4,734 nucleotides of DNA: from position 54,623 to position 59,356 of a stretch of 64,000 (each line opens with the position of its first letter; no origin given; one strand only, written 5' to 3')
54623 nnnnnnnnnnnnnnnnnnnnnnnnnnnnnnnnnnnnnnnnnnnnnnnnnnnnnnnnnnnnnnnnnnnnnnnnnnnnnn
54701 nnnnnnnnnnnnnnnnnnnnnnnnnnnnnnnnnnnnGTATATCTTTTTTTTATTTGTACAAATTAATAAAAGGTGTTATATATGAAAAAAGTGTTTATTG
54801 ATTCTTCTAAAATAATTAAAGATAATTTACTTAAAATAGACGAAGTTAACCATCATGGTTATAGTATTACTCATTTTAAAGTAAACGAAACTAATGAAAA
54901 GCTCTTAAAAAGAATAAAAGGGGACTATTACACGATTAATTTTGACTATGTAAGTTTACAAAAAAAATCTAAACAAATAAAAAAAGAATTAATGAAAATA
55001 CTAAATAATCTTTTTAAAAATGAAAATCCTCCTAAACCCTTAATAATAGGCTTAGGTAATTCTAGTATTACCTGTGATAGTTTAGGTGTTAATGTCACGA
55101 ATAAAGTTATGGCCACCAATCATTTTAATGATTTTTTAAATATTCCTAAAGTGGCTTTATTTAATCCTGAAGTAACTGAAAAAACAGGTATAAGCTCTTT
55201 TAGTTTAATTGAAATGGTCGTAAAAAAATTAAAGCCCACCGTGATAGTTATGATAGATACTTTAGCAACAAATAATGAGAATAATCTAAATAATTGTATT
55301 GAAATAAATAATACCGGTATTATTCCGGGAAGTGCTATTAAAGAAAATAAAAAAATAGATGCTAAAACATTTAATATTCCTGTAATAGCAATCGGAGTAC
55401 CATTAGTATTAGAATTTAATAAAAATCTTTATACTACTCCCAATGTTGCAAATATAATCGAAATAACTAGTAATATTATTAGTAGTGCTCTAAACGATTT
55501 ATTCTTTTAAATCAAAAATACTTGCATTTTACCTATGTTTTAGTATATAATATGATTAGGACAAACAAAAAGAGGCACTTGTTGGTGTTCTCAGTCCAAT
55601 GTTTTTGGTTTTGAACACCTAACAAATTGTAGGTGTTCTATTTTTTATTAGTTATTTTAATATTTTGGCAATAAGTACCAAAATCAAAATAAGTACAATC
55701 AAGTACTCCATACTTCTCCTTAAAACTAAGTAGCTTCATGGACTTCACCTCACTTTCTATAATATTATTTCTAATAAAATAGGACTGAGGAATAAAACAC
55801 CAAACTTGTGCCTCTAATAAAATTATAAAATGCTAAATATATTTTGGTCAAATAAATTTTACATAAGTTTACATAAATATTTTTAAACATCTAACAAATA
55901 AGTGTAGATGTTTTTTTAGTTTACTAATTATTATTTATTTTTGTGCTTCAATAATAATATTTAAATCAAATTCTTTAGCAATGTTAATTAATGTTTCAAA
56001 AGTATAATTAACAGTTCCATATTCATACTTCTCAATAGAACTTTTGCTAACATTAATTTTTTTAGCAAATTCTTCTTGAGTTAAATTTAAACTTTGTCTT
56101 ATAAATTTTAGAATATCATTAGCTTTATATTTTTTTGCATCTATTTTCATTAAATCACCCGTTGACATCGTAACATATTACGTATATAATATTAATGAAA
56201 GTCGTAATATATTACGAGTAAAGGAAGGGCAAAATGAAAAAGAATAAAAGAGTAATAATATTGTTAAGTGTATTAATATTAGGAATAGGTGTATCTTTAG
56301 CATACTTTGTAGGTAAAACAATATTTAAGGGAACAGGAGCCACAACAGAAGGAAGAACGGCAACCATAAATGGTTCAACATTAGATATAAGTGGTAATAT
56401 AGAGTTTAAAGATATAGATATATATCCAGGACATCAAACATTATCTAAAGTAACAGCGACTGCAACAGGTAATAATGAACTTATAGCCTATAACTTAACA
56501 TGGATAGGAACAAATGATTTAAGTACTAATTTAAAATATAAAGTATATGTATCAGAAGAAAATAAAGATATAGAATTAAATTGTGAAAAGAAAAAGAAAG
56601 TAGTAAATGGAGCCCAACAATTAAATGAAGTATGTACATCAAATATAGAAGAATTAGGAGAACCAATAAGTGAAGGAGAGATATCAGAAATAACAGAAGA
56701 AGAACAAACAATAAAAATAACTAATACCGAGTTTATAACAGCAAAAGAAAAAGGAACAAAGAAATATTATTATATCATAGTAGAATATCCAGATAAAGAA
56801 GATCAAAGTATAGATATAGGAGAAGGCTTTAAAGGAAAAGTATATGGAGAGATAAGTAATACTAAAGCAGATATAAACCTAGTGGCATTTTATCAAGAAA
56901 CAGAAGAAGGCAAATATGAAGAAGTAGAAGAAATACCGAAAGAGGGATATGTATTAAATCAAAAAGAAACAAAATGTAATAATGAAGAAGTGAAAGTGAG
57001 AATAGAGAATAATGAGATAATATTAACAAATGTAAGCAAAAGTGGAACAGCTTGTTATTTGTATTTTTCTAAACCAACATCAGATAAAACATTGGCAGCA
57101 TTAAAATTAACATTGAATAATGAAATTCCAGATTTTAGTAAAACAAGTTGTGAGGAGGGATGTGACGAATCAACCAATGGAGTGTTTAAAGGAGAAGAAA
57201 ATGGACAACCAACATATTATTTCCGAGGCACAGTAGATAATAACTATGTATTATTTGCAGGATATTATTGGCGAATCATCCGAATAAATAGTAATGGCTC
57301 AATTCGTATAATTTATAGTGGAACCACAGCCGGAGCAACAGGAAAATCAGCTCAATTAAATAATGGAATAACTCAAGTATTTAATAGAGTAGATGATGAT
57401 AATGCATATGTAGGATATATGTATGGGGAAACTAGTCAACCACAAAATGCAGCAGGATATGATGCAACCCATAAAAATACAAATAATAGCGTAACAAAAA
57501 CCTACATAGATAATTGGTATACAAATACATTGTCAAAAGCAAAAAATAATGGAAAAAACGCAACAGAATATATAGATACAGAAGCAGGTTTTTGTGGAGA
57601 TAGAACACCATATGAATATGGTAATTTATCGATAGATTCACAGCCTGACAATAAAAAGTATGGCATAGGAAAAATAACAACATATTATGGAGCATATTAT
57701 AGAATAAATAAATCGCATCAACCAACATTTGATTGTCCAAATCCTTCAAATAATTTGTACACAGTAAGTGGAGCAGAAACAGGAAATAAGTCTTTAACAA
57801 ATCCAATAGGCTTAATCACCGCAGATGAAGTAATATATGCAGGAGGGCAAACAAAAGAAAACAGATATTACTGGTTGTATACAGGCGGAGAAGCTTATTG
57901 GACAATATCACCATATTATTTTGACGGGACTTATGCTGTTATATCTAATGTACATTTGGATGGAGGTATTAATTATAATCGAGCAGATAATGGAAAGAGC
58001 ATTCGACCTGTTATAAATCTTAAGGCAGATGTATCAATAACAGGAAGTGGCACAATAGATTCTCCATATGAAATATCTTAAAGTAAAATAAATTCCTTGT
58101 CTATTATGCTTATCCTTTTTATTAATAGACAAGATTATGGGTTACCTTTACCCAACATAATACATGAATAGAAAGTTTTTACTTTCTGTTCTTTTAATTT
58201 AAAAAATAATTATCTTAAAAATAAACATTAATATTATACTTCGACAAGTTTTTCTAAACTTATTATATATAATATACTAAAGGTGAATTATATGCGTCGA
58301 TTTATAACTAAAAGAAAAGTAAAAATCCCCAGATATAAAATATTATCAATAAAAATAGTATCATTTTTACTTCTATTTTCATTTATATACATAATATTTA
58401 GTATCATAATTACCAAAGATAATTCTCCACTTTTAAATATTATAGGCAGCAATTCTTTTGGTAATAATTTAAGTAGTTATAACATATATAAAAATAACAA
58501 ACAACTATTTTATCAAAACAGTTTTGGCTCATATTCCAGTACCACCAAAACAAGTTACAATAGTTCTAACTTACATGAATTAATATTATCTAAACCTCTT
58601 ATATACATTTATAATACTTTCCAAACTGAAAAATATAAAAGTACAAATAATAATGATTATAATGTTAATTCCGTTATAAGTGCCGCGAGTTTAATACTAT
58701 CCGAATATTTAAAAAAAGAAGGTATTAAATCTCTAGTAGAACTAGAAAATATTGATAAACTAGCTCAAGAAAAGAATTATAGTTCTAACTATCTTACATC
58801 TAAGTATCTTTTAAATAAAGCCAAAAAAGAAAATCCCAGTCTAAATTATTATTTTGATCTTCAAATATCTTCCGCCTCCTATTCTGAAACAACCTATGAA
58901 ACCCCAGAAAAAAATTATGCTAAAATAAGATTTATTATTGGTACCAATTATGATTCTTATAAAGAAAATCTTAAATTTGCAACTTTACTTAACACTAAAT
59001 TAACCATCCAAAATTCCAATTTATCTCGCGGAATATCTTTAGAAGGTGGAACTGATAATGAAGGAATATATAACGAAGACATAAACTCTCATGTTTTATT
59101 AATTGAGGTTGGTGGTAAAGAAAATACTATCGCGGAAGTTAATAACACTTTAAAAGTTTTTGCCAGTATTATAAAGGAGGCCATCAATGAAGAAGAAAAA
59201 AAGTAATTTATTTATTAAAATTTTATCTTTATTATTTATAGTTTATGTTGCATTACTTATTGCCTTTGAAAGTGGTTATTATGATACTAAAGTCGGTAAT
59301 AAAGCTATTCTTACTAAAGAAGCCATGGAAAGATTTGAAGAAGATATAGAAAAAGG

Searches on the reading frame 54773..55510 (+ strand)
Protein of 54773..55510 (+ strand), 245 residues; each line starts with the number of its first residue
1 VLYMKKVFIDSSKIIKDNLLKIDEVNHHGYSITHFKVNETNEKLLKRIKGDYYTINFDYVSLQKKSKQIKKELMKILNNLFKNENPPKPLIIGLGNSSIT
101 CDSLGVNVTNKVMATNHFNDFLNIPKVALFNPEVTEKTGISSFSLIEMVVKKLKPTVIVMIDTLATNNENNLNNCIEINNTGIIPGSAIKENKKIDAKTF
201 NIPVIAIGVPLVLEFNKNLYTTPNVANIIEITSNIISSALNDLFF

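Call 26: search_protein_families(library=pfam, proteins=[window:54773-55510:+], max_evalue=0.01)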
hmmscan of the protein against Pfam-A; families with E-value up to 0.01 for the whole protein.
window:54773-55510:+ (245 aa): 2 families
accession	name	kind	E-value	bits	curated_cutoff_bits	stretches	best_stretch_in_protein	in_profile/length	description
PF03418.19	Peptidase_A25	-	2.1e-32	112.8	27.8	1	20-214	24-230/353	Germination protease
PF07691.17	PA14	-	0.0016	18.7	24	1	7-68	74-127/147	PA14 domain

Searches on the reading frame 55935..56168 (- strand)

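Call 26: search_protein_families(library=pfam, proteins=[window:55935-56168:-], max_evalue=0.01)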
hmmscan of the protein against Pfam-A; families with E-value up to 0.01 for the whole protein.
window:55935-56168:- (77 aa): 6 families
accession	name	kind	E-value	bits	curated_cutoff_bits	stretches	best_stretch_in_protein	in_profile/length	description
PF01381.28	HTH_3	-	3.4e-13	49.8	23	1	20-70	1-51/55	Helix-turn-helix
PF12844.13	HTH_19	-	2.4e-09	37.4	30.2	1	20-70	4-54/64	Helix-turn-helix domain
PF13443.12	HTH_26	-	2.4e-05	24.9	22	1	28-71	10-54/63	Cro/C1-type HTH DNA-binding domain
PF13560.12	HTH_31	-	3.9e-05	24.3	27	1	23-64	9-51/64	Helix-turn-helix domain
PF08279.18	HTH_11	-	0.0005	20.3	25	1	16-48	2-35/55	HTH domain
PF15731.11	MqsA_antitoxin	-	0.0039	17.8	30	1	8-56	63-110/131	Antitoxin component of bacterial toxin-antitoxin system, MqsA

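Call 51: search_protein_families(library=phrogs, proteins=[window:55935-56168:-], max_evalue=0.01)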
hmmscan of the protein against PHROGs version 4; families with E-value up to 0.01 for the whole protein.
window:55935-56168:- (77 aa): 24 families
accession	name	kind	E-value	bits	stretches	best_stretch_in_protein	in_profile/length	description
phrog_8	-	transcription regulation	7.2e-13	49.7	1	7-70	153-211/346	transcriptional regulator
phrog_1373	-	transcription regulation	5.7e-12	46.9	1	10-75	59-123/166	transcriptional regulator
phrog_3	-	transcription regulation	7.3e-10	40.2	1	7-70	80-141/430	transcriptional repressor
phrog_2439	-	transcription regulation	6.2e-09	36.2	1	18-69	10-61/367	transcriptional regulator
phrog_2967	-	transcription regulation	1.7e-08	35.3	1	12-70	7-65/225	transcriptional regulator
phrog_4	-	transcription regulation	2.5e-08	34.3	1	11-71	133-188/400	transcriptional repressor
phrog_2104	-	unknown function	4e-07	31.2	1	14-52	38-76/103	-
phrog_7950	-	transcription regulation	9.2e-06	26.6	1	17-50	9-42/68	transcriptional repressor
phrog_5823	-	transcription regulation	1.2e-05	25.7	1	20-70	11-62/404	transcriptional regulator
phrog_147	-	transcription regulation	1.6e-05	26.2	1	15-67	4-59/100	transcriptional regulator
phrog_2339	-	DNA, RNA and nucleotide metabolism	1.9e-05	25.6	1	9-73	20-84/98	HTH DNA binding protein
phrog_1124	-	transcription regulation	0.0001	22.9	1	17-68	10-60/177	transcriptional regulator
phrog_4779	-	transcription regulation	0.00019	22.9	1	17-52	4-39/98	transcriptional regulator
phrog_2328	-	transcription regulation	0.00024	21.9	1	20-68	20-68/128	transcriptional repressor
phrog_14076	-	transcription regulation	0.00057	21.4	1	15-52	13-53/86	transcriptional regulator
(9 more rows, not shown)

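Call 52: search_protein_families(library=padloc, proteins=[window:55935-56168:-], max_evalue=0.01)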
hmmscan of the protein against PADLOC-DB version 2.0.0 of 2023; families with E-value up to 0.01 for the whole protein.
window:55935-56168:- (77 aa): 22 families
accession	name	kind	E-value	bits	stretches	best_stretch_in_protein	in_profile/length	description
PDLC02926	HTH_VI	-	4.8e-11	40.8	1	17-70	3-56/92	-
PDLC04760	PDC-M64C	-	1.3e-07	29.9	1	26-73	37-84/93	-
PDLC03954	RmrA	-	4.5e-07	27.1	1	19-71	14-66/380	-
PDLC03952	RmrA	-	4.9e-07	26.9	1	20-68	27-75/395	-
PDLC03947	RmrA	-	5.6e-06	23.4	1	16-69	12-65/383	-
PDLC03944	RmrA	-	1.2e-05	22.6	1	20-67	11-58/384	-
PDLC03951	RmrA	-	2.6e-05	21.3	1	19-69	12-62/400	-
PDLC04142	capH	-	4.5e-05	22.4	1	17-68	8-59/103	capH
PDLC03949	RmrA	-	5.3e-05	20.3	1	20-68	7-55/363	-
PDLC04758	PDC-M64B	-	5.5e-05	21.6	1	23-73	38-88/123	-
PDLC04762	PDC-M64C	-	9.4e-05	20.4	1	14-72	26-84/97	-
PDLC03945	RmrA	-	0.00014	19.1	1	20-70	7-57/394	-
PDLC03665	Control_protein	-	0.0012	17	1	16-65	10-59/77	control protein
PDLC04775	PDC-M69A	-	0.0013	17.2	1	17-66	10-58/113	-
PDLC03671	Control_protein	-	0.0015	16.7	1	2-68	2-67/84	control protein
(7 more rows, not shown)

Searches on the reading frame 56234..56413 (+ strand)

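Call 42: search_protein_families(library=ncbifam, proteins=[window:56234-56413:+], max_evalue=10)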
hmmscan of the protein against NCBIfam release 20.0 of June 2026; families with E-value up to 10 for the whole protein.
window:56234-56413:+ (60 aa): 2 families
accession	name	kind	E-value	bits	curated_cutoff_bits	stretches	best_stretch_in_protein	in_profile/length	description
NF005623.0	PRK07375.2-2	equivalog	0.0085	16.3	81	1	1-43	18-59/93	putative monovalent cation/H+ antiporter subunit C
NF038104.1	lipo_NF038104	hypoth_equivalog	0.018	14.8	50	1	15-38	25-48/63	NF038104 family lipoprotein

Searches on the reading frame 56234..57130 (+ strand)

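Call 42: search_protein_families(library=ncbifam, proteins=[window:56234-57130:+], max_evalue=10)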
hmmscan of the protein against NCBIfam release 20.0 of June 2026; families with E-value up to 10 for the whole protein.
window:56234-57130:+ (299 aa): 3 families
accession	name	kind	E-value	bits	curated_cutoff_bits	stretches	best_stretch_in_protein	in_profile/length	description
NF041883.1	RNase_A_lipo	exception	0.0084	16.1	200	0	223-262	39-77/168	RNase A-like domain-containing lipoprotein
NF038104.1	lipo_NF038104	hypoth_equivalog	0.23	11.2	50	1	15-38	25-48/63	NF038104 family lipoprotein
TIGR00008.1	infA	equivalog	0.3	11.1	61.15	1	247-268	14-35/69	translation initiation factor IF-1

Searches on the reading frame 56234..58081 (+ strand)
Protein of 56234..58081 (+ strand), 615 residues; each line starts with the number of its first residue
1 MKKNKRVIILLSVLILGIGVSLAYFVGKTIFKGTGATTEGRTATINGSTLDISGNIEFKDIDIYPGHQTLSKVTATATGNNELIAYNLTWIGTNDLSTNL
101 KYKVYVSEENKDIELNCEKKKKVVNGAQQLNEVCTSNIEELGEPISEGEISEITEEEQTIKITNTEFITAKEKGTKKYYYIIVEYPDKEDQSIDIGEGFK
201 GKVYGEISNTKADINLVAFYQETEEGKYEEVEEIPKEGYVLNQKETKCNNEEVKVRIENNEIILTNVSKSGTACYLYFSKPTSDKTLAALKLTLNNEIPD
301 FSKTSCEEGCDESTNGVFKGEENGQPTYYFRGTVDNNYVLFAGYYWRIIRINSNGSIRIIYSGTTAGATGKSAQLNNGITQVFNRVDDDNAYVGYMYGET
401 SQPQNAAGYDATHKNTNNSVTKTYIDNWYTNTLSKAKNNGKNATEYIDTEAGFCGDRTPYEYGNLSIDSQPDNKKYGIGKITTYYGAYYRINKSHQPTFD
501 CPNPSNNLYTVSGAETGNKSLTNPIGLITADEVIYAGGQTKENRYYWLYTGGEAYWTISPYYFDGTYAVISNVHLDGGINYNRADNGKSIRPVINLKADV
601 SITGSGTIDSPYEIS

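Call 5: search_protein_families(library=pfam, proteins=[window:56234-58081:+], max_evalue=0.01)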
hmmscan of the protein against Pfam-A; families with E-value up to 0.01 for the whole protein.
window:56234-58081:+ (615 aa): 0 families

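Call 6: search_protein_families(library=ncbifam, proteins=[window:56234-58081:+], max_evalue=0.01)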
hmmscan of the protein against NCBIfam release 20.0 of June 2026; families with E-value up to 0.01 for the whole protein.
window:56234-58081:+ (615 aa): 0 families

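Call 51: search_protein_families(library=phrogs, proteins=[window:56234-58081:+], max_evalue=0.01)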
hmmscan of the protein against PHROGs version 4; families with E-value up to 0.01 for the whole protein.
window:56234-58081:+ (615 aa): 1 family
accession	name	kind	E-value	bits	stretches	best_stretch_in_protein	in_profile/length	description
phrog_5524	-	unknown function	0.0094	17.4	0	87-128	55-96/103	-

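Call 52: search_protein_families(library=padloc, proteins=[window:56234-58081:+], max_evalue=0.01)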
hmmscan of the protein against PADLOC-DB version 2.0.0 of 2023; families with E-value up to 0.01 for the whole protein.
window:56234-58081:+ (615 aa): 0 families

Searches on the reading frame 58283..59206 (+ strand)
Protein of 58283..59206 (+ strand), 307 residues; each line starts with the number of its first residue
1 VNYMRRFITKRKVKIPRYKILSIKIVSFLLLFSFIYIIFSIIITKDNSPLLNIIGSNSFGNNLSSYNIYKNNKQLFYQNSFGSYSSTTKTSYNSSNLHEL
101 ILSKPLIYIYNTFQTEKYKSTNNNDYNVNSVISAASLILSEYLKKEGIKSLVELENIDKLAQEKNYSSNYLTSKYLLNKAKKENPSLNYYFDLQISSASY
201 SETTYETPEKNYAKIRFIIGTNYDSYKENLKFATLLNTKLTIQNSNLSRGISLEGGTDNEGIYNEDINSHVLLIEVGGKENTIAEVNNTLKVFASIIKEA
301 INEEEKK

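Call 26: search_protein_families(library=pfam, proteins=[window:58283-59206:+], max_evalue=0.01)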
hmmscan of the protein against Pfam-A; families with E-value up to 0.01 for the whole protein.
window:58283-59206:+ (307 aa): 1 family
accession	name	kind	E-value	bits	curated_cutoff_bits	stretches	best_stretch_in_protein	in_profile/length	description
PF07454.18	SpoIIP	-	8.9e-36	124.2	24.4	1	93-297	74-268/269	Stage II sporulation protein P (SpoIIP)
